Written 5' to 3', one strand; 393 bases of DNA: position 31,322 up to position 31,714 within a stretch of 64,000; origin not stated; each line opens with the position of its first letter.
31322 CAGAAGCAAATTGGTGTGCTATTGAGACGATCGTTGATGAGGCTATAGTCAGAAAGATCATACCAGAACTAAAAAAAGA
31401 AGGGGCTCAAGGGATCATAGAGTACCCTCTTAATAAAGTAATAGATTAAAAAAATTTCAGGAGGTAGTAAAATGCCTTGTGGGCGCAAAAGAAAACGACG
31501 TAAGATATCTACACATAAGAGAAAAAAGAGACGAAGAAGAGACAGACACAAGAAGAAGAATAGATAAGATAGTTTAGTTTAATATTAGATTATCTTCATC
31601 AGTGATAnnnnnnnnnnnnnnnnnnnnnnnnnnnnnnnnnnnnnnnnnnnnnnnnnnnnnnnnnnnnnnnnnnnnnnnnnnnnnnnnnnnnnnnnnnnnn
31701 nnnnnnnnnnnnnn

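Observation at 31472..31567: Unannotated 31-codon ORF encoding an extremely basic peptide resembling ribosomal protein bS22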

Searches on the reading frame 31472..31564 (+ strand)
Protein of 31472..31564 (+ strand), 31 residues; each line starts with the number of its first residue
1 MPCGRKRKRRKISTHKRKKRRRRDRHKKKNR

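Call 3: search_protein_families(library=ncbifam, proteins=[window:31472-31564:+], max_evalue=10)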
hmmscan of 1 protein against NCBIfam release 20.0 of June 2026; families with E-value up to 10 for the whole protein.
seq(31 aa): 0 families

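Call 4: search_protein_families(library=pfam, proteins=[window:31472-31564:+], max_evalue=10)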
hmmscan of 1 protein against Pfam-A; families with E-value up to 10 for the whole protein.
seq(31 aa): 1 family
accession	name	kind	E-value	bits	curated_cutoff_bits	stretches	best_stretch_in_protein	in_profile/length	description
PF08213.16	COX24_C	-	4.5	7.7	23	1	6-30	6-30/33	Mitochondrial mRNA-processing protein COX24, C-terminal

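Call 5: search_solved_structures(query=window:31472-31564:+, max_evalue=10, show_alignments=5)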
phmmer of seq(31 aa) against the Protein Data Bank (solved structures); distinct sequences matched with E-value up to 10: 3.
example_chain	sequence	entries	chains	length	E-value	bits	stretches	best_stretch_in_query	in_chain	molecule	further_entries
8fmw_V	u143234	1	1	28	1.2e-08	36.9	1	1-28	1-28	30S ribosomal protein bS22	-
7jil_5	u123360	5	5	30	9e-07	31.4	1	1-29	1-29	30S ribosomal protein S22 | 50S ribosomal protein L38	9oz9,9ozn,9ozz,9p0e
9i5v_10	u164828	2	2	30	2.1e-05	27.3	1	1-29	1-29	AURKAIP1/COX24 domain-containing protein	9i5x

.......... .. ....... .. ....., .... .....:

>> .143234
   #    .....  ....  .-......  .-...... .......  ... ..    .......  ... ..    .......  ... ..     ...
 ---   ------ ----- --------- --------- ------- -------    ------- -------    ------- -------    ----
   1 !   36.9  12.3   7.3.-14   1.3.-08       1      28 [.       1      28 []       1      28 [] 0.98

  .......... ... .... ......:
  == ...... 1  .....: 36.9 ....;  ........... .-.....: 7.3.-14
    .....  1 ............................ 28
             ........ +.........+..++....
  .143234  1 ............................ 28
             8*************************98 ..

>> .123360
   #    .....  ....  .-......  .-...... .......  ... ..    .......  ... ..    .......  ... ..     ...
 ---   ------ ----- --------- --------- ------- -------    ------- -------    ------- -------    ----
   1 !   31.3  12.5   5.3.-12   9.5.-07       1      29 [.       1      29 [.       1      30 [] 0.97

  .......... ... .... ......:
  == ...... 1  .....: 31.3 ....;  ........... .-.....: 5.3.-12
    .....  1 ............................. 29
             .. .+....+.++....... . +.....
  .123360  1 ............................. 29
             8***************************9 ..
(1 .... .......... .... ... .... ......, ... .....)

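Call 8: list_cluster_members(proteins=[window:31472-31564:+])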
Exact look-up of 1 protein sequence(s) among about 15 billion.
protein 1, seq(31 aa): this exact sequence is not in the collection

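Call 16: search_protein_representatives(protein=window:31472-31564:+)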
Query: 31 residues. Proteins with E-value up to 0.001 (for the whole library): 63; up to 1e-10: 0; up to 1e-30: 0. The best 63 are listed.
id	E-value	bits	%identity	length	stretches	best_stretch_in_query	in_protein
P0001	3.7e-06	41.5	90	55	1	1-31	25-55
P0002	3.7e-06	41.5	90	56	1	1-31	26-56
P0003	1.4e-05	39.8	71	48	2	1-29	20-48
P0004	1.6e-05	39.6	83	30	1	1-29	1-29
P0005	2.8e-05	38.9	84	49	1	1-31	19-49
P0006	2.9e-05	38.8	84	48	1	1-31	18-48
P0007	6.0e-05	37.9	80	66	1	1-30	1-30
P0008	6.1e-05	37.9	84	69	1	1-31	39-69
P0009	6.1e-05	37.9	84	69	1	1-31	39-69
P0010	6.8e-05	37.7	81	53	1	1-31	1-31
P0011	9.3e-05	37.3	81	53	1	1-31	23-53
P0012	9.4e-05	37.3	77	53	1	1-31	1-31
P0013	9.5e-05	37.3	81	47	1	1-31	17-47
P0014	1.1e-04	37.1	81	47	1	1-31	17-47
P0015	1.1e-04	37.1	80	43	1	1-30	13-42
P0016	1.1e-04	37.1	77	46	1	1-31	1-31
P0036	2.5e-04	36.1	86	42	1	1-29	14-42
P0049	4.7e-04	35.3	79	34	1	1-29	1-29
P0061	9.1e-04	34.4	71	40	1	1-31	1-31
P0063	9.7e-04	34.3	81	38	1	1-31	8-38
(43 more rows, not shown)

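Call 32: list_cluster_members(proteins=[P0004, P0049, P0036, P0061, P0010, P0007, P0001, P0063, P0005, P0016])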
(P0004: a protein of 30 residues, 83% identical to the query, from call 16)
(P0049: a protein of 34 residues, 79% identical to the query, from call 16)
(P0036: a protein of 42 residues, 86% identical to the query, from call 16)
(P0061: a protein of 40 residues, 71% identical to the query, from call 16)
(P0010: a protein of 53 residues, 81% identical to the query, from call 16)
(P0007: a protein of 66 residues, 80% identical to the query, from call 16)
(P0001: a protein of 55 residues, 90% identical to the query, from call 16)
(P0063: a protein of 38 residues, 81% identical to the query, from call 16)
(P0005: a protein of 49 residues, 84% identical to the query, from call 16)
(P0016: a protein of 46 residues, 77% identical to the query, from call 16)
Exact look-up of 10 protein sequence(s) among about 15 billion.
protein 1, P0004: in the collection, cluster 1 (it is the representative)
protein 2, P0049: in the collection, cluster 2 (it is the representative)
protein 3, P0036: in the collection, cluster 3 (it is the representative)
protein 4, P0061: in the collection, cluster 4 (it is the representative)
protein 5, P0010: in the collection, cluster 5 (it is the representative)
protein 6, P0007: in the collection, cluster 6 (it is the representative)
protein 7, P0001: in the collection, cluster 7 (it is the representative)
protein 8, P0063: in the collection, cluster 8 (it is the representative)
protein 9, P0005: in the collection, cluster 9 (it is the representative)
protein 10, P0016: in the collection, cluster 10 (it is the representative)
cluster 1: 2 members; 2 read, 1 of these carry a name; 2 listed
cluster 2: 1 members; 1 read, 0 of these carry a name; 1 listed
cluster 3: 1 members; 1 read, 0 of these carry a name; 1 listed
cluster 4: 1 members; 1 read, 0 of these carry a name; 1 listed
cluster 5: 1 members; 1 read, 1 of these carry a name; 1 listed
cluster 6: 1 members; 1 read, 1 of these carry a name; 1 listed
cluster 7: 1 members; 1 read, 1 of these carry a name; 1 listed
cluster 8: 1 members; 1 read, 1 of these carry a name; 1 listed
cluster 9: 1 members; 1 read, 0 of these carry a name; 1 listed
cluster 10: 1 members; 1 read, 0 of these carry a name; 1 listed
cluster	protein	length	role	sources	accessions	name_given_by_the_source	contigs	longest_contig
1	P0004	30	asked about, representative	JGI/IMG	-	hypothetical protein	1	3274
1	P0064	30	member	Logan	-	-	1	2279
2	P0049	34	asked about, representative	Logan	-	-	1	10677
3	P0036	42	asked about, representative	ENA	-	-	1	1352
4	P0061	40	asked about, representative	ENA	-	-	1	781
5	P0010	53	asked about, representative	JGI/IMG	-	hypothetical protein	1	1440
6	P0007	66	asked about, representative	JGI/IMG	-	hypothetical protein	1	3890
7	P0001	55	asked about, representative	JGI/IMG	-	hypothetical protein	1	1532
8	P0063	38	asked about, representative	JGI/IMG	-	hypothetical protein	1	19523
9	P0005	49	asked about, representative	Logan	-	-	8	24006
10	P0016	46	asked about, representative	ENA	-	-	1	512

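Call 40: search_solved_structures(query=A1, max_evalue=10, show_alignments=5)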
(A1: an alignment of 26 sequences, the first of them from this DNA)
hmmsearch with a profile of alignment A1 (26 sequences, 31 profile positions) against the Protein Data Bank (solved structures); distinct sequences matched with E-value up to 10: 3.
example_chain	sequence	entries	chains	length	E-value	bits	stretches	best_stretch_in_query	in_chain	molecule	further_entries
8fmw_V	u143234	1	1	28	1.1e-11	47.9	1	1-28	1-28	30S ribosomal protein bS22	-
7jil_5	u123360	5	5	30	4.2e-11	46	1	1-30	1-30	30S ribosomal protein S22 | 50S ribosomal protein L38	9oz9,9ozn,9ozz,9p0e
9i5v_10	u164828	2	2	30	8.3e-11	45.1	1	1-30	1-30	AURKAIP1/COX24 domain-containing protein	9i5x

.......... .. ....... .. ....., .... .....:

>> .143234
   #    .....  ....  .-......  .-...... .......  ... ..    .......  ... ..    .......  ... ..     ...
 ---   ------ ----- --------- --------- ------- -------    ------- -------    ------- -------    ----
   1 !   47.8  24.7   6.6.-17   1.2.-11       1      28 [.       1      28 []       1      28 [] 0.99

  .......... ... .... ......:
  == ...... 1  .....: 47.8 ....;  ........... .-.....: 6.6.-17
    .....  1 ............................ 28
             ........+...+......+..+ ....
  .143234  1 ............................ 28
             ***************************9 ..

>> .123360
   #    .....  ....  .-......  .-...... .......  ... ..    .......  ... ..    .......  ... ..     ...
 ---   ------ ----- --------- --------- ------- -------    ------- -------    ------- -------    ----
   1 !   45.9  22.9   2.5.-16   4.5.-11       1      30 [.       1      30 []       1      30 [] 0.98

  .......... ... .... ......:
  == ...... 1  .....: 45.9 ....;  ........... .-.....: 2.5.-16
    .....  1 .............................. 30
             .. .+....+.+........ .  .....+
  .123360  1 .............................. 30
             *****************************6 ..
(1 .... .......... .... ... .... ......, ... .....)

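Call 46: list_cluster_members(proteins=[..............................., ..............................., window:31472-31558:+, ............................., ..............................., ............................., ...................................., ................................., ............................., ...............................])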
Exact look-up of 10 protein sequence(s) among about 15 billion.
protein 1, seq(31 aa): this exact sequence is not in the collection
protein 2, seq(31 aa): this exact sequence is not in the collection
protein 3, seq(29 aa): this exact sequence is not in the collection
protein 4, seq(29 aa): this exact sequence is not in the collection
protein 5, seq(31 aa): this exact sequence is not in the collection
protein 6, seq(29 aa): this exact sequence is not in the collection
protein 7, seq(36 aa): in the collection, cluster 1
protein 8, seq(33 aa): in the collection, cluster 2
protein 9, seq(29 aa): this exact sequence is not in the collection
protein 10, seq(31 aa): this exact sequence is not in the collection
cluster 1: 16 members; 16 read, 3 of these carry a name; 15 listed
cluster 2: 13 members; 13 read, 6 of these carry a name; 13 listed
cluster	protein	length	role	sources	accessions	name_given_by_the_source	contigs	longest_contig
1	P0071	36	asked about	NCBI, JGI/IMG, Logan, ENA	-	hypothetical protein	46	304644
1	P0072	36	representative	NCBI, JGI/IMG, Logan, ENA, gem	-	hypothetical protein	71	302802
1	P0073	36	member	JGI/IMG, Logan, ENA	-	hypothetical protein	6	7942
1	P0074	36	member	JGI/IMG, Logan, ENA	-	-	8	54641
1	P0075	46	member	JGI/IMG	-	-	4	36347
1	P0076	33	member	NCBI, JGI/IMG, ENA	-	-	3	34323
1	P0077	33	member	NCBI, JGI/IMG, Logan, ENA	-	-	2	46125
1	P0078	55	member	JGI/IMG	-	-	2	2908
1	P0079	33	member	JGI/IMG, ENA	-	-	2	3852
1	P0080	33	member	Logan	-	-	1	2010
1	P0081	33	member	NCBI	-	-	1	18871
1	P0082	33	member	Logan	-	-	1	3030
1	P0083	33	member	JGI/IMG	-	-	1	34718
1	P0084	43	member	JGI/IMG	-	-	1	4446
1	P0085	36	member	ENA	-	-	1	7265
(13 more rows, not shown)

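Call 56: predict_structure(alignment_id=A2)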
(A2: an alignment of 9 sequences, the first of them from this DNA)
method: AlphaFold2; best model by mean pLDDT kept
length: 31 residues; sequences in the alignment: 9
mean_pLDDT: 88.1   pTM: 0.45
mean pLDDT of the five models: 88.1, 86.2, 80.7, 76.2, 72.5
residues with pLDDT >= 90: 19; 70-90: 10; 50-70: 2; < 50: 0
segments of 3 or more residues with pLDDT < 50: none
pLDDT, mean of each block of 10 residues (from residue 1): 79 96 91 71
secondary structure, 60 per line:
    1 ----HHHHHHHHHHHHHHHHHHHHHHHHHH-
elements in order: H5-30

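Call 58: fold_search(model_id=the predicted structure, library=pdb)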
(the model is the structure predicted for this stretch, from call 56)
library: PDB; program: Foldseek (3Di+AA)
matches with E <= 10: 0; with E <= 0.001: 0
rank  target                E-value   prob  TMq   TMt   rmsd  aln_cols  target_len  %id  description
